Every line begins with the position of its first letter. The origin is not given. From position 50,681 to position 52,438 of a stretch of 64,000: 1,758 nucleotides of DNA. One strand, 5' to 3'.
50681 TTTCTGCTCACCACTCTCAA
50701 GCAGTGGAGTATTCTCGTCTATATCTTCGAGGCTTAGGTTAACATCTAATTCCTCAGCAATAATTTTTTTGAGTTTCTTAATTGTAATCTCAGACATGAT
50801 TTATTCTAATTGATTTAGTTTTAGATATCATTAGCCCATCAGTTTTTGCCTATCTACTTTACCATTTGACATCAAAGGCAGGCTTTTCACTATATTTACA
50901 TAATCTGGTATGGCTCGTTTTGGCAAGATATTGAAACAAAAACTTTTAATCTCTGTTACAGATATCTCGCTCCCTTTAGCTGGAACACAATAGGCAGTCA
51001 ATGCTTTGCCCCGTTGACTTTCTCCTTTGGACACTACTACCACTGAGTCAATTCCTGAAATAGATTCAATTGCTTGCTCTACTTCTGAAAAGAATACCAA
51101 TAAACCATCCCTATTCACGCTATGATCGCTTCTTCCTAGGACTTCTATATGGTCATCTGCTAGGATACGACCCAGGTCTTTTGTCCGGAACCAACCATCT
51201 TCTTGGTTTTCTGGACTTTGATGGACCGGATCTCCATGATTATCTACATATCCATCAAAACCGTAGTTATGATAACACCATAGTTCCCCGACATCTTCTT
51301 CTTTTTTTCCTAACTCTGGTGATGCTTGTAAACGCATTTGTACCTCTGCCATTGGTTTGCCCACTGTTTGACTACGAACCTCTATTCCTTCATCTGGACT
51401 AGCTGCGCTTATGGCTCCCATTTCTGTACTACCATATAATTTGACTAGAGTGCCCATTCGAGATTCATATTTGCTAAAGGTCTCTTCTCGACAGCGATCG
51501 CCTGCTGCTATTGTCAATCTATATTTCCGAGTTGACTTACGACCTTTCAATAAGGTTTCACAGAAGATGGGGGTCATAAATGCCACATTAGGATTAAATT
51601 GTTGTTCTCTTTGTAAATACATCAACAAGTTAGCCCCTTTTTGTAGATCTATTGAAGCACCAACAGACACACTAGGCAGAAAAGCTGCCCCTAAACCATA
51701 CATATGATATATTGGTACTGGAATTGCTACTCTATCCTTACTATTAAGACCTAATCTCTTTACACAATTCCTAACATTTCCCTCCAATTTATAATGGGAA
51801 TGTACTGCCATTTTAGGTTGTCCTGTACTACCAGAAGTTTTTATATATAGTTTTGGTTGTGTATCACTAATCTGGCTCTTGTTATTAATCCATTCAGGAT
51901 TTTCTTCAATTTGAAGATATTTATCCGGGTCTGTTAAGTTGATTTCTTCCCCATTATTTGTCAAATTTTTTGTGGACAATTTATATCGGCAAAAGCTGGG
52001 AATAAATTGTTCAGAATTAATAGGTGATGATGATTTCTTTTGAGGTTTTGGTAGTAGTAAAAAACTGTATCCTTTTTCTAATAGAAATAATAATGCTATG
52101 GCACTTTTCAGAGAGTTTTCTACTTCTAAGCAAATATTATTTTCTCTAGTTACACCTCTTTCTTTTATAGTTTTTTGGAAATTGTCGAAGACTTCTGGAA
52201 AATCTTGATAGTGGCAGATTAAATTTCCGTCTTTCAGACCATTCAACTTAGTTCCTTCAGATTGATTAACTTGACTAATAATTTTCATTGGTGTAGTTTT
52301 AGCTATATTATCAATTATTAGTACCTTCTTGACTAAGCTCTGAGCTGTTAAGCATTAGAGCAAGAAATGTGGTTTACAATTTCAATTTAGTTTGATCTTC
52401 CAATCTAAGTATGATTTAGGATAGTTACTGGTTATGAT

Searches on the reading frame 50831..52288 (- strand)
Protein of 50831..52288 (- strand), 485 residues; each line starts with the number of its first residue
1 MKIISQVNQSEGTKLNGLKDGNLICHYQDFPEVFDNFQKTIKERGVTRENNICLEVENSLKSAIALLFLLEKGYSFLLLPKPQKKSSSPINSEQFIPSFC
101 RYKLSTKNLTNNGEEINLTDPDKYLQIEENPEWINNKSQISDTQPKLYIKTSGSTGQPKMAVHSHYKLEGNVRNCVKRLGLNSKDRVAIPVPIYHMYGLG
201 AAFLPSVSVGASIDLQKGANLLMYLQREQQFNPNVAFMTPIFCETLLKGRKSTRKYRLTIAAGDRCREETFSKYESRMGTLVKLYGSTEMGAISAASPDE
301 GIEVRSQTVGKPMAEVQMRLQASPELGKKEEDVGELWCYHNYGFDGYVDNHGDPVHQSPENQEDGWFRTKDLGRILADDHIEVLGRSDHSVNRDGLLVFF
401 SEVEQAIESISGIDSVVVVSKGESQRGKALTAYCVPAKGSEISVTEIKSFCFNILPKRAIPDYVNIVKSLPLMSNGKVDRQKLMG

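Call 9: search_protein_families(library=pfam, proteins=[window:50831-52288:-], max_evalue=0.001)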
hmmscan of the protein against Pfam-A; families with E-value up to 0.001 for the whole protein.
window:50831-52288:- (485 aa): 2 families
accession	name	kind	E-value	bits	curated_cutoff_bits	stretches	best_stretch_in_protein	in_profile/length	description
PF00501.34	AMP-binding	-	3e-31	109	29.9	1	128-347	142-383/384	AMP-binding enzyme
PF13193.12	AMP-binding_C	-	9.6e-10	39.7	24.5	1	402-477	1-76/76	AMP-binding enzyme C-terminal domain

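Call 23: search_protein_families(library=ncbifam, proteins=[window:50831-52288:-], max_evalue=0.001)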
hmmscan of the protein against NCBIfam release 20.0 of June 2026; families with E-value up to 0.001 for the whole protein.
window:50831-52288:- (485 aa): 95 families (the best 25 are shown)
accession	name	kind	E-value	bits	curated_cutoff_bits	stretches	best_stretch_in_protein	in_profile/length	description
TIGR01923.1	menE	equivalog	1.6e-44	152.5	330.15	1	27-483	2-442/442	o-succinylbenzoate--CoA ligase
NF004837.0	PRK06187.1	subfamily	1.5e-43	148.8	476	1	136-483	163-518/531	long-chain-fatty-acid--CoA ligase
NF005702.0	PRK07514.1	subfamily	3.3e-37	128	558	1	146-482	162-495/506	malonyl-CoA synthase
NF009233.0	PRK12583.1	subfamily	5.6e-36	124.1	832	1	148-483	206-546/558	fatty acid CoA ligase family protein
NF052269.1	Staph_lig_FadD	equivalog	7e-35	120.3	650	1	111-483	118-489/499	long-chain-fatty-acid--CoA ligase FadD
NF004511.1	PRK05852.1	equivalog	2.9e-34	118.6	650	1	147-483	159-500/505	FadD7 family fatty acid--CoA ligase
NF005797.0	PRK07638.1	equivalog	1.9e-33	115.7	518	1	115-482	115-474/487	acyl-CoA synthetase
NF006167.0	PRK08308.1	equivalog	1.5e-32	113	513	2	367-482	293-406/414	acyl-CoA synthetase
NF006182.0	PRK08316.1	subfamily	3.3e-32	111.7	663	1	127-481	155-511/523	fatty acyl-CoA synthetase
NF002966.0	PRK03640.1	equivalog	7e-32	110.6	556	1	27-484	30-477/483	o-succinylbenzoate--CoA ligase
TIGR01733.1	AA-adenyl-dom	subfamily_domain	1.1e-31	110.1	317.4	1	27-418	2-409/409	amino acid adenylation domain-containing protein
NF004114.0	PRK05605.1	equivalog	3.2e-31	108.3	766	1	134-482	212-564/575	long-chain-fatty-acid--CoA ligase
NF005307.0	PRK06839.1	equivalog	4.6e-30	104.7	748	1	132-484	138-490/496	o-succinylbenzoate--CoA ligase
NF009921.1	PRK13382.1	exception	2.4e-29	102.5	850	1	135-483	182-528/529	acyl-CoA ligase FadD12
NF005714.0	PRK07529.1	subfamily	1.6e-27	96.2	632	1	114-483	190-572/640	acyl-CoA synthetase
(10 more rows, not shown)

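Call 56: search_solved_structures(query=window:50831-52288:-, max_evalue=1e-10)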
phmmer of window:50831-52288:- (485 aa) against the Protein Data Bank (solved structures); distinct sequences matched with E-value up to 1e-10: 76 (the best 60 are shown).
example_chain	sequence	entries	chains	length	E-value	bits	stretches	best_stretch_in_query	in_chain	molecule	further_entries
6mfy_A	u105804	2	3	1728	5.2e-34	121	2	27-483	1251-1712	Linear gramicidin synthase subunit A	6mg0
9be3_A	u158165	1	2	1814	6.5e-34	120.7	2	27-483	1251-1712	Linear gramicidin synthase subunit A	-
6mfz_A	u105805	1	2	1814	6.5e-34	120.7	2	27-483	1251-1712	Linear gramicidin synthase subunit A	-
9be4_A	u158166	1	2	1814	6.5e-34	120.7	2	27-483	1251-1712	Linear gramicidin synthase subunit A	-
9meh_A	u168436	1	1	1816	6.5e-34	120.7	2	27-483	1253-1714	Linear gramicidin synthase subunit A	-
4d4g_A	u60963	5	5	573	9.2e-24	87.2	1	39-483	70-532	APNAA1 | APNA A1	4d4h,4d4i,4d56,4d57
5ie0_A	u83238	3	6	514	2.7e-23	85.7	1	105-481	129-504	Oxalate--CoA ligase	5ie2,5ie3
6qjz_A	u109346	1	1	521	8.7e-23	84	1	97-481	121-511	oxalyl CoA-synthetase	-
2vsq_A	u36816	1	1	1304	9.7e-22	80.6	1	25-482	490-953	SURFACTIN SYNTHETASE SUBUNIT 3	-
9bfd_A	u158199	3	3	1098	1.6e-21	79.8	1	26-483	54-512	Tyrocidine synthase 1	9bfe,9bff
4gxq_A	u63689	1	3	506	6.3e-21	77.9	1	149-481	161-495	Malonyl CoA synthetase, Benzoate-CoA ligase Chimeric protein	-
5u89_A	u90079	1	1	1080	6.8e-21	77.8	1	35-483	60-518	Amino acid adenylation domain protein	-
4fuq_A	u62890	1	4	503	1e-20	77.2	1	149-481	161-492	Malonyl CoA synthetase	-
4fut_A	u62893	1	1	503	6.1e-20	74.6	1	149-481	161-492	Malonyl CoA synthetase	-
5wm2_A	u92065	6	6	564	1.2e-19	73.7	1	147-483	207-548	Salicylate-AMP ligase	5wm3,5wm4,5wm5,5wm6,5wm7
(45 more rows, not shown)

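Call 83: find_homologous_proteins(query=window:50831-52288:-, max_evalue=1e-40)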
Query window:50831-52288:- (485 aa): 655 proteins with E <= 1e-40 among 8000 candidates; the best 120 are listed.
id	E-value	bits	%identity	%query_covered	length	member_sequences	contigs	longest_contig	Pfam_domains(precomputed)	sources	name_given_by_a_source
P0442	1.2e-294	995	90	100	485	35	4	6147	PF00501.35,PF13193.13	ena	-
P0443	5.4e-275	930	85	100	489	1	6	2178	PF00501.35,PF13193.13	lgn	-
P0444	2.2e-269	912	83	100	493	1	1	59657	PF00501.35,PF13193.13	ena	-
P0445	3.8e-269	911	83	100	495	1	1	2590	PF00501.35,PF13193.13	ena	-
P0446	1.2e-248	844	77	100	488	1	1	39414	PF00501.35,PF13193.13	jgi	-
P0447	7.8e-190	650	62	99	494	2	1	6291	PF00501.35,PF13193.13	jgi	jgi:acyl-coenzyme A synthetase/AMP-(fatty) acid ligase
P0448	1.0e-189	649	61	100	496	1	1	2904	PF00501.35,PF13193.13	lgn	-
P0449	3.8e-189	647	62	100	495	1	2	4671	PF00501.35,PF13193.13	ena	-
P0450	6.3e-189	647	61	100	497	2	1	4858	PF00501.35,PF13193.13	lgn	-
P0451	1.3e-188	646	61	100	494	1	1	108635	PF00501.35,PF13193.13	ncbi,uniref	ncbi:class I adenylate-forming enzyme family protein [Scytonema sp. NUACC26]|uniref:class I adenylat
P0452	2.0e-187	642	63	96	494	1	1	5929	PF00501.35,PF13193.13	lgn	-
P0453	7.2e-187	640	60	100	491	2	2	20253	PF00501.35,PF13193.13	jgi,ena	jgi:acyl-CoA synthetase (AMP-forming)/AMP-acid ligase II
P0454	2.3e-186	638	60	100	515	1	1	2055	PF00501.35,PF13193.13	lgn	-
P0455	2.3e-186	638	61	100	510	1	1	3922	PF00501.35,PF13193.13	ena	-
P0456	7.6e-186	637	62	97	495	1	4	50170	PF00501.35,PF13193.13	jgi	jgi:acyl-CoA synthetase (AMP-forming)/AMP-acid ligase II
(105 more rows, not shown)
